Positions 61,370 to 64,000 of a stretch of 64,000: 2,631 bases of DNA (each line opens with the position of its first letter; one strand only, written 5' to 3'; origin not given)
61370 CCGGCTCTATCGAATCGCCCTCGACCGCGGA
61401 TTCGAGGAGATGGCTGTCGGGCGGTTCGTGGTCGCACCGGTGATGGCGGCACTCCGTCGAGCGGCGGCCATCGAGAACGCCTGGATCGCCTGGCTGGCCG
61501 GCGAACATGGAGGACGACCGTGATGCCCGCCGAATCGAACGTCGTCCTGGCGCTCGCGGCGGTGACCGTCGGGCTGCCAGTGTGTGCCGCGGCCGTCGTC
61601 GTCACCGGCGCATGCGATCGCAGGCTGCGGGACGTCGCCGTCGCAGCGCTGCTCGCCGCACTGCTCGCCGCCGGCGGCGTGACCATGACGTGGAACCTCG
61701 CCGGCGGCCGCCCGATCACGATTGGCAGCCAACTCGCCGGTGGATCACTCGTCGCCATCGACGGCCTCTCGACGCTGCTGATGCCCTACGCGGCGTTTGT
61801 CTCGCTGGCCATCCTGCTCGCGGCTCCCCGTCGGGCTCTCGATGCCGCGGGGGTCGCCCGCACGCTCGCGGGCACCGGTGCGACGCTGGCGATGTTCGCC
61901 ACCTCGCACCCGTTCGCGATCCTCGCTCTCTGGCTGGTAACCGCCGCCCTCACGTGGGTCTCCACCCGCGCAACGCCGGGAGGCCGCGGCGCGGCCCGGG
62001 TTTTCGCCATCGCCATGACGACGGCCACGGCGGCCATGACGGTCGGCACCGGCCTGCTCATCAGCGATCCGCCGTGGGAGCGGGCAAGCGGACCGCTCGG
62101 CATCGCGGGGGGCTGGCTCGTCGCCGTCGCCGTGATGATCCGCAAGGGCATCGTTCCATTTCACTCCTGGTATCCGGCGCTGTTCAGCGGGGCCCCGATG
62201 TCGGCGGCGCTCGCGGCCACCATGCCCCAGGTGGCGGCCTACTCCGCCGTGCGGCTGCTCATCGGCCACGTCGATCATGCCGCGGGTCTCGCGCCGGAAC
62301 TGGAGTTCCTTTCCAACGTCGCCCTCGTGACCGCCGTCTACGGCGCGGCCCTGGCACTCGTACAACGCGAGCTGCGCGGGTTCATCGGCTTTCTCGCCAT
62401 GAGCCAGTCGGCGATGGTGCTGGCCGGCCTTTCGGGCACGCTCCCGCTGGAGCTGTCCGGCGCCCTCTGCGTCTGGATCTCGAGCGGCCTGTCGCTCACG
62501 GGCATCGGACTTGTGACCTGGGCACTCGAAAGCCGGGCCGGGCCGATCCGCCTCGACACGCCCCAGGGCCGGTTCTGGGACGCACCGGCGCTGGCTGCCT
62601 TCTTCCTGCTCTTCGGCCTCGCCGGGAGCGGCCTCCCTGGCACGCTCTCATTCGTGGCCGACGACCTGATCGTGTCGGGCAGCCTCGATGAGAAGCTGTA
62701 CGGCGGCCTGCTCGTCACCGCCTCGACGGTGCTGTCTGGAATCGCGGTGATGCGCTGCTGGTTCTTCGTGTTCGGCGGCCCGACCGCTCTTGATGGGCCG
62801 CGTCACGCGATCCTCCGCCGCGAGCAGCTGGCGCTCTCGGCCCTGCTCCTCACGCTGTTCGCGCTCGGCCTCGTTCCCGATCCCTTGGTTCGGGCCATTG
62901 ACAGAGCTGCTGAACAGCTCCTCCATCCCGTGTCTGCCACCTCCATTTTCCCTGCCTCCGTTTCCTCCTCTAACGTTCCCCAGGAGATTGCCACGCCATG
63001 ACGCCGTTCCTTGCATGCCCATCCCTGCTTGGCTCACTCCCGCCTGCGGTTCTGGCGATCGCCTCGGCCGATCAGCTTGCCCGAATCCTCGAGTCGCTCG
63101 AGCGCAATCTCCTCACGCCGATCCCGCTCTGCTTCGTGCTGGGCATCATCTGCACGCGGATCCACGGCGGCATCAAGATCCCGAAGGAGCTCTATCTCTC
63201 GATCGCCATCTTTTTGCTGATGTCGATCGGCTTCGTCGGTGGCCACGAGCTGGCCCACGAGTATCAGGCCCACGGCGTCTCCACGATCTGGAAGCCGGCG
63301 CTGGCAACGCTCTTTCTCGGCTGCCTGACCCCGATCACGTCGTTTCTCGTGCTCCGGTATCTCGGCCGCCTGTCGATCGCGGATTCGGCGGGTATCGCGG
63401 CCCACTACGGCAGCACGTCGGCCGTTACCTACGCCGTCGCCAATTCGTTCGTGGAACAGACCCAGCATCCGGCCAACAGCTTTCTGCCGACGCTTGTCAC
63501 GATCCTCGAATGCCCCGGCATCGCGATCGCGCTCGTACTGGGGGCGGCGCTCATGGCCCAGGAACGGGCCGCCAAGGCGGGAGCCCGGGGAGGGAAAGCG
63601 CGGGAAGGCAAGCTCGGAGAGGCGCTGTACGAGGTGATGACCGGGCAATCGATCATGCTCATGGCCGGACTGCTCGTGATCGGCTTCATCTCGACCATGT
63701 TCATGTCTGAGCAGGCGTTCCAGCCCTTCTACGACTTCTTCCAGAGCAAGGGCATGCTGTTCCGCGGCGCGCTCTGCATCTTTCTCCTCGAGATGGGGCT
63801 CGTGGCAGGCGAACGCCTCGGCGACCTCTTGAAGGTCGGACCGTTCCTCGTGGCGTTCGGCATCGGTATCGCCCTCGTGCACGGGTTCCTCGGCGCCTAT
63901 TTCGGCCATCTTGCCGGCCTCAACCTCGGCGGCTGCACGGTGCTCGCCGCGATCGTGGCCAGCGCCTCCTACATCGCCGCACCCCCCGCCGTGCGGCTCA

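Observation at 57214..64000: DabA chained by overlapping stop/start codons to two antiporter-like subunits and an SbtA-type bicarbonate permease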

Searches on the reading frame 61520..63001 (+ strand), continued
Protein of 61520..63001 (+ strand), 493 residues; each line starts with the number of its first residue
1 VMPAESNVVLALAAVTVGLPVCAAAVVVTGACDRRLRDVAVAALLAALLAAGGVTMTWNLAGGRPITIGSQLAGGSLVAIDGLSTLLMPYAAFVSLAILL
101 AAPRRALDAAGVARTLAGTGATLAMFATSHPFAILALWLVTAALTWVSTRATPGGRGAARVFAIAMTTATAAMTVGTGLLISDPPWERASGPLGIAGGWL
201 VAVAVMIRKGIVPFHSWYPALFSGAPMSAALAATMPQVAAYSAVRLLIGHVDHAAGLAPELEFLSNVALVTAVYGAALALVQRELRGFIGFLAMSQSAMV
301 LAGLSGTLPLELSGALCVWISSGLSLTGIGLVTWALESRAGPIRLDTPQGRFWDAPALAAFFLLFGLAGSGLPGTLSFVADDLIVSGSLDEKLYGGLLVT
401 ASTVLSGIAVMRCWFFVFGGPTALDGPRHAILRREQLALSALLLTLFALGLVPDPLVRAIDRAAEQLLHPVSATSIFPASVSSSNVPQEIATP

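Call 74: find_encoding_contigs(protein=P0128, flank=8000, max_places=2)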
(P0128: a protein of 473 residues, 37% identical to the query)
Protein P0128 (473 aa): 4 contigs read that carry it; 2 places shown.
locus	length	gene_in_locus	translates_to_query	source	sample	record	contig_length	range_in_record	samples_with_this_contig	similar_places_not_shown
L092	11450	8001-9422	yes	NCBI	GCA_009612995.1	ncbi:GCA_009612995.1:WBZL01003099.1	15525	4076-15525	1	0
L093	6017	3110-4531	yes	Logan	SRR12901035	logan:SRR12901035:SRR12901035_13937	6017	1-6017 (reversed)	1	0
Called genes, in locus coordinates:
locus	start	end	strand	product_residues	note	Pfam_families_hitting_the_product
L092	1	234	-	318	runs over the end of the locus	-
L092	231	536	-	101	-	-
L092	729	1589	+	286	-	PF00691:OmpA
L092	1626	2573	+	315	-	-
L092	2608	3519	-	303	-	PF17827:PrmC_N, PF06325:PrmA, PF05175:MTS, PF13649:Methyltransf_25, PF13847:Methyltransf_31, PF08241:Methyltransf_11, PF08242:Methyltransf_12 (weak)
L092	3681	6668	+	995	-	PF10070:DabA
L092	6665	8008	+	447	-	PF00662:Proton_antipo_N, PF00361:Proton_antipo_M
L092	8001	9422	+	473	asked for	PF00361:Proton_antipo_M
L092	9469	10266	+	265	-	PF12706:Lactamase_B_2, PF13483:Lactamase_B_3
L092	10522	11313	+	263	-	PF00561:Abhydrolase_1, PF12146:Hydrolase_4, PF12697:Abhydrolase_6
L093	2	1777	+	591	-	?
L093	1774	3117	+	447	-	PF00662:Proton_antipo_N, PF00361:Proton_antipo_M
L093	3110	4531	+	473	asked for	PF00361:Proton_antipo_M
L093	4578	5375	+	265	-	PF12706:Lactamase_B_2, PF13483:Lactamase_B_3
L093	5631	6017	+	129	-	?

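Call 75: find_encoding_contigs(protein=P0167, flank=8000, max_places=2)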
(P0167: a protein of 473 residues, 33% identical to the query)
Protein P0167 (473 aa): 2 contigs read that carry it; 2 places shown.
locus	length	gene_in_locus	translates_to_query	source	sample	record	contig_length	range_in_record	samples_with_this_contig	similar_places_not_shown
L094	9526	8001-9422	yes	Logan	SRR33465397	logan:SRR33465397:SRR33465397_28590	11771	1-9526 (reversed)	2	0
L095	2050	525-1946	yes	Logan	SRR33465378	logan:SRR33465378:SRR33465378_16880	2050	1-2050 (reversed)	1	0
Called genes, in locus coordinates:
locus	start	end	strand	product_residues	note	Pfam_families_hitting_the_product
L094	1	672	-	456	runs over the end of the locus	PF00672:HAMP, PF00512:HisKA, PF02518:HATPase_c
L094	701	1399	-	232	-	PF00072:Response_reg, PF00486:Trans_reg_C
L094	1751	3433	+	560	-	PF00916:Sulfate_transp, PF16983:MFS_MOT1 (weak)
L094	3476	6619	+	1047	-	PF10070:DabA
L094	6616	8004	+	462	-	PF00662:Proton_antipo_N, PF00361:Proton_antipo_M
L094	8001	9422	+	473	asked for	PF00361:Proton_antipo_M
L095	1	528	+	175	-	?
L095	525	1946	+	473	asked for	PF00361:Proton_antipo_M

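Call 76: find_encoding_contigs(protein=P0224, flank=8000, max_places=2)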
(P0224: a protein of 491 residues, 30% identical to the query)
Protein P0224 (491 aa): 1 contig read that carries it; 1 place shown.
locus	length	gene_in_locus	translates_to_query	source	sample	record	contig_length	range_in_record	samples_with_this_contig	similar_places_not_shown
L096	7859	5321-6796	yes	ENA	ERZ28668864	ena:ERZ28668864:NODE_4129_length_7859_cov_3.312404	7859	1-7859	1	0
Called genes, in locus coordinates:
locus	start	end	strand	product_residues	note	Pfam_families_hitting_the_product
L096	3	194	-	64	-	?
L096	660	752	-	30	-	-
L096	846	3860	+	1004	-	PF10070:DabA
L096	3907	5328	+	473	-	PF00662:Proton_antipo_N, PF00361:Proton_antipo_M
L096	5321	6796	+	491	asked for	PF00361:Proton_antipo_M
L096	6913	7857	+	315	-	?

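Call 82: search_solved_structures(query=L001:2724-3848:+, max_evalue=0.01, show_alignments=1)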
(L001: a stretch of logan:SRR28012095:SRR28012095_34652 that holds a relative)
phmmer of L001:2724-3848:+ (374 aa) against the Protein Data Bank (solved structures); distinct sequences matched with E-value up to 0.01: 1.
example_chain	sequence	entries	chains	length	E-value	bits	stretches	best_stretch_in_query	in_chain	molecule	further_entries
7cye_A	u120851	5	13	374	9.1e-25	90.8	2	221-373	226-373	Slr1512 protein | Sodium-dependent bicarbonate transporter SbtA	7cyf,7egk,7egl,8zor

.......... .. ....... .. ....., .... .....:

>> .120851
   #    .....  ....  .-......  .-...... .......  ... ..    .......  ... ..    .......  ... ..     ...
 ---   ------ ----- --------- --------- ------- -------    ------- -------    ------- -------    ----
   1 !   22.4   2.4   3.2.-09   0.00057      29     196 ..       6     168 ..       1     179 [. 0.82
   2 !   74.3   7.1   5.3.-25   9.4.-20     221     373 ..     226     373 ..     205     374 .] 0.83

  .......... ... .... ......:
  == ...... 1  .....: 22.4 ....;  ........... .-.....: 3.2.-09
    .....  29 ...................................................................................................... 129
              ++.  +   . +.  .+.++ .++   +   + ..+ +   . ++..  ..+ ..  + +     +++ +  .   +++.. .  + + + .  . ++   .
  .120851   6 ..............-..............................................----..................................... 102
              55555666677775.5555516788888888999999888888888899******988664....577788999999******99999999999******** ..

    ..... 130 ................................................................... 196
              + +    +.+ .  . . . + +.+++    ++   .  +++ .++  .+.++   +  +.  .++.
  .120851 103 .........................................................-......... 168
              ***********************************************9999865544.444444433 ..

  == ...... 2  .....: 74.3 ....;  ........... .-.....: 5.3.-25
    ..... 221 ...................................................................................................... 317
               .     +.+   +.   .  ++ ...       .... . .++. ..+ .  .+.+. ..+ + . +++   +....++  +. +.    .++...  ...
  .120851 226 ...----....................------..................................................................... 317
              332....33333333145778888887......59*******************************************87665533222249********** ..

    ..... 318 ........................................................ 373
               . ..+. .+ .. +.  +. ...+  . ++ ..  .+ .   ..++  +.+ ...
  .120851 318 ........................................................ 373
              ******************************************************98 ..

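Call 83: search_solved_structures(query=L001:3914-4225:+, max_evalue=0.01, show_alignments=2)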
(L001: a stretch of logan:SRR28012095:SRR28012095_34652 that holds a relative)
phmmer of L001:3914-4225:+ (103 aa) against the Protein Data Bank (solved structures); distinct sequences matched with E-value up to 0.01: 8.
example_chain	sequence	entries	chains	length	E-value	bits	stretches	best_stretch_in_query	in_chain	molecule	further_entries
2cz4_A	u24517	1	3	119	6.4e-21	77.8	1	1-102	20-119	hypothetical protein TTHA0516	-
6n4a_A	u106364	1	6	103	7.7e-08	35.9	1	7-100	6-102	PII-like SbtB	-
6mm2_A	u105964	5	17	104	7.8e-08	35.9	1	7-100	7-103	Carbon regulatory PII-like protein SbtB | SbtB7001, PII-like protein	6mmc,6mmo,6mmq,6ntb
3dfe_A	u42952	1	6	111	1.9e-07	34.6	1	8-101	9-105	Putative Pii-Like Signaling Protein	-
6wue_A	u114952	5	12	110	4.7e-06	30.1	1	5-101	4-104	Membrane-associated protein slr1513 | Membrane-associated protein SbtB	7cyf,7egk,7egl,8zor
7r32_A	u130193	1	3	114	5.5e-06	29.9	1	5-101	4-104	Membrane-associated protein slr1513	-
5o3p_A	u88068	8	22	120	6.1e-06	29.8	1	5-101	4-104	Membrane-associated protein slr1513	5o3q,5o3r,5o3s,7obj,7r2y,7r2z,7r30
7r31_A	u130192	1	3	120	6.3e-06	29.7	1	5-101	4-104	Membrane-associated protein slr1513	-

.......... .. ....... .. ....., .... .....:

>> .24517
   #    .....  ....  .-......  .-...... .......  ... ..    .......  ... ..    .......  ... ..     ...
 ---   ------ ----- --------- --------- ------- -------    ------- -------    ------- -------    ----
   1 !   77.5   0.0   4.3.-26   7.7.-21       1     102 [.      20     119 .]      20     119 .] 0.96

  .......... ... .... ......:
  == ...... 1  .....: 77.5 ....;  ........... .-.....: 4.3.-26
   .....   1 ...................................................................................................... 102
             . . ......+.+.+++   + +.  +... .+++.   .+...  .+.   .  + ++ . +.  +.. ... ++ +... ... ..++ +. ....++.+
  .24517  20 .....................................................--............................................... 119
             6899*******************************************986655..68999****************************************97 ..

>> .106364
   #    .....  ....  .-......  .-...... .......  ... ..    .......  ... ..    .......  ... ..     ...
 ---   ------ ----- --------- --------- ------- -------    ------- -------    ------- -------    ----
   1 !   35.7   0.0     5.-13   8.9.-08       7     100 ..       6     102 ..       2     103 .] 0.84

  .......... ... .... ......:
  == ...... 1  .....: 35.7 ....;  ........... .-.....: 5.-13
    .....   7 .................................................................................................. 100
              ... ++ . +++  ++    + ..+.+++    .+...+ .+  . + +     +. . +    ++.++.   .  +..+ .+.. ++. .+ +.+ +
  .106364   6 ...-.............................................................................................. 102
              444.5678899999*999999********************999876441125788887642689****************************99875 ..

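Call 87: find_related_loci(query=A2, collection=metagenome_contigs, flank=6000)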
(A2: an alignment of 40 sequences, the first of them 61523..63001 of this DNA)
Query A2 (492 aa) in metagenome_contigs; peptide patterns used: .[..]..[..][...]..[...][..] (x = any residue, [..] = any of these).
600 stretches matched a pattern (row limit reached: there are more); 448 encode a relative of the query (tblastn E <= 1e-3); the best 80 are kept; 80 distinct loci.
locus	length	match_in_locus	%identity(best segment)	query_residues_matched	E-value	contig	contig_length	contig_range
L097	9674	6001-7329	37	36-484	3e-70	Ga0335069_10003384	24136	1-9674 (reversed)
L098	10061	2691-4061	38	23-485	1e-69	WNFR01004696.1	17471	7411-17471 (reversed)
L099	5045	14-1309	40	33-468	3e-69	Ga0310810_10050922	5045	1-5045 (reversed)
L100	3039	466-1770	40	34-472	2e-68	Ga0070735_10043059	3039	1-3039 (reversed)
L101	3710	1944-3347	37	25-492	6e-67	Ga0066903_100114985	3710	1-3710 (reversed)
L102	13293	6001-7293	38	34-468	2e-66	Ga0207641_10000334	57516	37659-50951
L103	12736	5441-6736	37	33-468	4e-66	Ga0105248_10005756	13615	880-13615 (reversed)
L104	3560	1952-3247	37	33-468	2e-66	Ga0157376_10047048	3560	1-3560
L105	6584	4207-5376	39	73-468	1e-65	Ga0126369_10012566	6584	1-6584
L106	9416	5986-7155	39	73-468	3e-65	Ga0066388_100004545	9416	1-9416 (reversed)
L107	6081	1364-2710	38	16-468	4e-65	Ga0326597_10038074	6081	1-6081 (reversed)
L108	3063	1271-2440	39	73-468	3e-65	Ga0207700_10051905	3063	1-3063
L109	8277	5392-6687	38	33-468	2e-64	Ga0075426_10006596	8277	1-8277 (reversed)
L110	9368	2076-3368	38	33-467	1e-64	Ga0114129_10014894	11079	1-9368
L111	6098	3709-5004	38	33-468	2e-64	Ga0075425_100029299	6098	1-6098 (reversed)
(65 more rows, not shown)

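Call 93: search_protein_families(library=pfam, proteins=[L016:963-2429:-, L016:2993-3895:-, L016:3989-4993:-, L016:5105-5500:-, L016:12964-14175:-, L011:3005-3694:+, L011:4084-4929:+, L011:5090-5440:+, L011:13-2097:+, L016:15680-16693:+], max_evalue=0.001)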
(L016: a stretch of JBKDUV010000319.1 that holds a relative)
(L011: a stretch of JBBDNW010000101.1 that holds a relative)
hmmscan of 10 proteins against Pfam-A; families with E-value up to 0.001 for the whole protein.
L016:963-2429:- (488 aa): 1 family
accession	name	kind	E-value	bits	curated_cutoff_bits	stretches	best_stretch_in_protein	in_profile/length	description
PF02614.20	UxaC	-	3.8e-177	590.2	25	1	20-481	3-464/464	Glucuronate isomerase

L016:2993-3895:- (300 aa): 0 families

L016:3989-4993:- (334 aa): 2 families
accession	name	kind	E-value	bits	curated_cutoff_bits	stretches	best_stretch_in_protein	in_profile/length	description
PF07087.16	DUF1353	-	9.1e-19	67.3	22.5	1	179-270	1-91/91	Protein of unknown function (DUF1353)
PF20242.3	Emfourin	-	2.3e-15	57.2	27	1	44-129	1-90/91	Emfourin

L016:5105-5500:- (131 aa): 1 family
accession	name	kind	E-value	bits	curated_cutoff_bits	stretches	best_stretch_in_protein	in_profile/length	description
PF06236.17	MelC1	-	0.00013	22.5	27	1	33-102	12-85/115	Tyrosinase co-factor MelC1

L016:12964-14175:- (403 aa): 1 family
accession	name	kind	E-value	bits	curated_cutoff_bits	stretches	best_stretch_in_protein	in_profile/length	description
PF01507.26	PAPS_reduct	-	3.6e-48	164.3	22.5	1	130-357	1-174/175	Phosphoadenosine phosphosulfate reductase domain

L011:3005-3694:+ (229 aa): 0 families

L011:4084-4929:+ (281 aa): 2 families
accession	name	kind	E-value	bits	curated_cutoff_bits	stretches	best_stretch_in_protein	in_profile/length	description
PF00730.31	HhH-GPD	-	9.5e-25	87.5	26.2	1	106-240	1-107/108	HhH-GPD superfamily base excision DNA repair protein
PF00633.29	HHH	-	3.2e-07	30.3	24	1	172-199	2-29/30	Helix-hairpin-helix motif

L011:5090-5440:+ (116 aa): 0 families

L011:13-2097:+ (694 aa): 1 family
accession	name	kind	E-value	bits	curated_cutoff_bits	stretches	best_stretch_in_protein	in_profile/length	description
PF00873.25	ACR_tran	-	2.5e-174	582.1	28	1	3-678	335-1019/1021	AcrB/AcrD/AcrF family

L016:15680-16693:+ (337 aa): 1 family
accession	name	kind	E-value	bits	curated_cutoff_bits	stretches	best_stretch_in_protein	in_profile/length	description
PF05982.17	Sbt_1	-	8.9e-102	340.9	27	1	26-333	1-307/308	Na+-dependent bicarbonate transporter superfamily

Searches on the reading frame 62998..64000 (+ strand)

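Call 7: search_protein_families(library=pfam, proteins=[window:62998-64000:+], max_evalue=0.01)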
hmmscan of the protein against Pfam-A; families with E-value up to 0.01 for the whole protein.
window:62998-64000:+ (334 aa): 2 families
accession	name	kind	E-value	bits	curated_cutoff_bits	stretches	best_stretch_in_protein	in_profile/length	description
PF05982.17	Sbt_1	-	5.7e-73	246.3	27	1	41-334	1-273/308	Na+-dependent bicarbonate transporter superfamily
PF01757.29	Acyl_transf_3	-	0.0033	17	31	1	44-127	189-280/326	Acyltransferase domain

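Call 8: search_protein_families(library=ncbifam, proteins=[window:62998-64000:+], max_evalue=0.01)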
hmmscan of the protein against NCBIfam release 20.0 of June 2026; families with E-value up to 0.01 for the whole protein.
window:62998-64000:+ (334 aa): 0 families
